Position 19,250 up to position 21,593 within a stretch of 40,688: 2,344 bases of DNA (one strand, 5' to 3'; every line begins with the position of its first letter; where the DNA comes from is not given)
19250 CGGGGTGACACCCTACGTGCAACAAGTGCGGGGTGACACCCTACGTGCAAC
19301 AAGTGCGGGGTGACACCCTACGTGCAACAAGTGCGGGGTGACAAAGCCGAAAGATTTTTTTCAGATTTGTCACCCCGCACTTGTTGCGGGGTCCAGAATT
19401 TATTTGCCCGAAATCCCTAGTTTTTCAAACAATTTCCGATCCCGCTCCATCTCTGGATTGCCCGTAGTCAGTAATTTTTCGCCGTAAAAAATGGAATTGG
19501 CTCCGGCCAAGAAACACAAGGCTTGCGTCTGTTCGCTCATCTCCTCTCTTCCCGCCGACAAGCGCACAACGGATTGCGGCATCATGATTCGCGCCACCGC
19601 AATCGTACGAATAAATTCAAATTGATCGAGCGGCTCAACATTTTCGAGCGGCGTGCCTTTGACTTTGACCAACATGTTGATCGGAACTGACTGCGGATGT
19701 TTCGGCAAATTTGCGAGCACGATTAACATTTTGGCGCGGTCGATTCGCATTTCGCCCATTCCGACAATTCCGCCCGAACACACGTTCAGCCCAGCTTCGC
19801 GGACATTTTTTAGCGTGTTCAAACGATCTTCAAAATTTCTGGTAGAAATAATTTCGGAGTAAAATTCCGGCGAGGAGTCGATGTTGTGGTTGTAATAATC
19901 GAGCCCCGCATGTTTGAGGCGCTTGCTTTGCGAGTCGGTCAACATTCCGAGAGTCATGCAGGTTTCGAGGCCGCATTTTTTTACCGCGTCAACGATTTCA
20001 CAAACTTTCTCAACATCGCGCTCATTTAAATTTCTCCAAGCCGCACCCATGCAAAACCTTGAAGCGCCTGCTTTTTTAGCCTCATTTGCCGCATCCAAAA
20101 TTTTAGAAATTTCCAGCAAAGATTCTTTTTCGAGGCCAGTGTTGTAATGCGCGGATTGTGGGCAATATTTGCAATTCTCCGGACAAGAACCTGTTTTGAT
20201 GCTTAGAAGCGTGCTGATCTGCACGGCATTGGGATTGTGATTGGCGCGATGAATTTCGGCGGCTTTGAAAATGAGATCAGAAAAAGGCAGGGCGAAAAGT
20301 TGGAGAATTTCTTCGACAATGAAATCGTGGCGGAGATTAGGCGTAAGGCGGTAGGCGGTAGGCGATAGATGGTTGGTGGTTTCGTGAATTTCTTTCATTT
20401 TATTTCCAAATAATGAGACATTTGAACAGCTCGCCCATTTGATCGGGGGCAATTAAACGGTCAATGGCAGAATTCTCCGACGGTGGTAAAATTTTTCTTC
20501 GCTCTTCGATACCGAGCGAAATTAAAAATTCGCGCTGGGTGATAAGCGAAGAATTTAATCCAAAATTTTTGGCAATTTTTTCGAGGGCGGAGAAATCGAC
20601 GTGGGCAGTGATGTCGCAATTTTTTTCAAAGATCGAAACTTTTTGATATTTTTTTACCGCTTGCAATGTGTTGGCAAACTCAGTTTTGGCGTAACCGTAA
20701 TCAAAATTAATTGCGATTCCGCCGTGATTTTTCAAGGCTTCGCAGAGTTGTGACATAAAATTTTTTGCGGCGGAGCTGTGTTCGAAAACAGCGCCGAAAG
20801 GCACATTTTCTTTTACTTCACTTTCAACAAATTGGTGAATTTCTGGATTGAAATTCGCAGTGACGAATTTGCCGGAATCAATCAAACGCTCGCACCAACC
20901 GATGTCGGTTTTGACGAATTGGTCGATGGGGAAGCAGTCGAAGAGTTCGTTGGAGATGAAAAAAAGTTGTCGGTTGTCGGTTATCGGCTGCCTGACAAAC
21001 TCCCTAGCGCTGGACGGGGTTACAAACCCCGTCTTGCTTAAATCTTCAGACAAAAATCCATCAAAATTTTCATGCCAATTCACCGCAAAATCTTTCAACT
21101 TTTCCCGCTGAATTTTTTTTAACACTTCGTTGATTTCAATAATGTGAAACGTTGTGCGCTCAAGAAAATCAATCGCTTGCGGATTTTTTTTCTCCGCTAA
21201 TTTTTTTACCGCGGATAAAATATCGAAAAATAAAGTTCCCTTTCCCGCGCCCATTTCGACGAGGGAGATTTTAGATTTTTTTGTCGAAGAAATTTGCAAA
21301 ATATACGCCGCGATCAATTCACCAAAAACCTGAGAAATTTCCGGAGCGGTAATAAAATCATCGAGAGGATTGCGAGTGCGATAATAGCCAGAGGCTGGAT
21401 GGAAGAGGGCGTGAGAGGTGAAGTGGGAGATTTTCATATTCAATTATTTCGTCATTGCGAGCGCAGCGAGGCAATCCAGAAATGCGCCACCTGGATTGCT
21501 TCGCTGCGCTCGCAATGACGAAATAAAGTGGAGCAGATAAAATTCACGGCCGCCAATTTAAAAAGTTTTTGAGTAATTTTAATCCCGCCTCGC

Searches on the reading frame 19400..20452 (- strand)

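Call 62: search_protein_families(library=pfam, proteins=[window:19400-20452:-], max_evalue=1e-8)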
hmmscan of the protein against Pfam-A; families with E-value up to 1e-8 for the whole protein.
window:19400-20452:- (350 aa): 2 families
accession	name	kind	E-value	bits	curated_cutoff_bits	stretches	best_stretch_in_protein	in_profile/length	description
PF06968.18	BATS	-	1.9e-31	108.5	22.2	1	257-347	1-87/88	Biotin and Thiamin Synthesis associated domain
PF04055.27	Radical_SAM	-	5.4e-23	82.4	29.5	1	86-234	3-153/166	Radical SAM superfamily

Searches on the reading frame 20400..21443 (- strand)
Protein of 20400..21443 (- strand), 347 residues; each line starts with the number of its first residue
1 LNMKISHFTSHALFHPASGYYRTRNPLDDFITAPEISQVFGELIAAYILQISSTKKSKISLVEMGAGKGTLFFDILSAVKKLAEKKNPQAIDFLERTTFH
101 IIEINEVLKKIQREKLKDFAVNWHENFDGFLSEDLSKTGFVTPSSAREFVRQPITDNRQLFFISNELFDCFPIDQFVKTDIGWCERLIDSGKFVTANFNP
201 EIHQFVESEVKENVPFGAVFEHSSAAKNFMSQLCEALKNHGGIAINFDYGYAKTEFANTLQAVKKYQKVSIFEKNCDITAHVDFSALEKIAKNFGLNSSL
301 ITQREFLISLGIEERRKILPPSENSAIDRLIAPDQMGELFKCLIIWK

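Call 62: search_protein_families(library=pfam, proteins=[window:20400-21443:-], max_evalue=1e-8)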
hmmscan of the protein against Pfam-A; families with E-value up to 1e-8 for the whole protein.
window:20400-21443:- (347 aa): 1 family
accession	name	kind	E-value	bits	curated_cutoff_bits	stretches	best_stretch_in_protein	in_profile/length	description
PF02636.23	Methyltransf_28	-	1.1e-42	146.7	23.3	1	43-298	1-245/249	Putative S-adenosyl-L-methionine-dependent methyltransferase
